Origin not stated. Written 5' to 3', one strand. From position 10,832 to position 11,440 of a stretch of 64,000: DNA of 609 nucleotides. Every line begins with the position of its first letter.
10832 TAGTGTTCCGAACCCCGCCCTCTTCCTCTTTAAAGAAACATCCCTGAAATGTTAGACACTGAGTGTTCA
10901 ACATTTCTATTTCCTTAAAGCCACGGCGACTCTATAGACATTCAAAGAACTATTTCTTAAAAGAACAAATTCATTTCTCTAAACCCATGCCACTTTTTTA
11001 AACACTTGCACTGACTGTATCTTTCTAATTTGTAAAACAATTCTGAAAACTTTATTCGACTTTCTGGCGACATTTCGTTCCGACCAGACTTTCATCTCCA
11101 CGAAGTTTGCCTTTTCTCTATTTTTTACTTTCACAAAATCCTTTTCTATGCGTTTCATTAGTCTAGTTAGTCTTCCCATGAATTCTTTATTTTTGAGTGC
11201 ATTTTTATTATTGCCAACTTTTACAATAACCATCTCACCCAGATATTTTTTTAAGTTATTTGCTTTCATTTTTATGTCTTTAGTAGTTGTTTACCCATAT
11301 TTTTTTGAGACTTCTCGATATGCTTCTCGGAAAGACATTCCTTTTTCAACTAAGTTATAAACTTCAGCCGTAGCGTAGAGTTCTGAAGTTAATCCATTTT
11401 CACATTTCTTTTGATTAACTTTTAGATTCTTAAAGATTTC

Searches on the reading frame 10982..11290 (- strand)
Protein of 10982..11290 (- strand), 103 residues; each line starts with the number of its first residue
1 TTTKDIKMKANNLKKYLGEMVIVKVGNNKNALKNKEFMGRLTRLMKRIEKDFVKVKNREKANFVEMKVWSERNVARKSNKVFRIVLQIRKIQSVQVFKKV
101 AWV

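Call 7: search_protein_families(library=pfam, proteins=[window:10982-11269:-])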
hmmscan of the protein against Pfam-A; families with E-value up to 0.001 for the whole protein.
window:10982-11269:- (96 aa): 0 families

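Call 36: search_protein_families(library=ncbifam, proteins=[window:10982-11269:-])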
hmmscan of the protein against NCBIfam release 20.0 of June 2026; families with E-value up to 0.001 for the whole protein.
window:10982-11269:- (96 aa): 0 families

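Call 37: search_protein_families(library=pfam, proteins=[window:10982-11290:-], max_evalue=10)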
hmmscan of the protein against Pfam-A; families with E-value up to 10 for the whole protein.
seq(103 aa): 2 families
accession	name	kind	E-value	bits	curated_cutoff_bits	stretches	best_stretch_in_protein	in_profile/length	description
PF15203.11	TMEM95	-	0.034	14.2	27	1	32-94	6-68/151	TMEM95 family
PF09651.16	Cas_APE2256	-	0.11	12.8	24.8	1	1-59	30-91/136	CRISPR-associated protein (Cas_APE2256)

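Call 38: search_protein_families(library=phrogs, proteins=[window:10982-11269:-], max_evalue=1)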
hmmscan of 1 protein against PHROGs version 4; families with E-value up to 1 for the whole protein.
window:10982-11269:- (96 aa): 2 families
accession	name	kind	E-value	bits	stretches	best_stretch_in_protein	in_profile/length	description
phrog_9031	-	unknown function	0.15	13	1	26-50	4-28/49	-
phrog_5214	-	unknown function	0.21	12.2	1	28-93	45-102/171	-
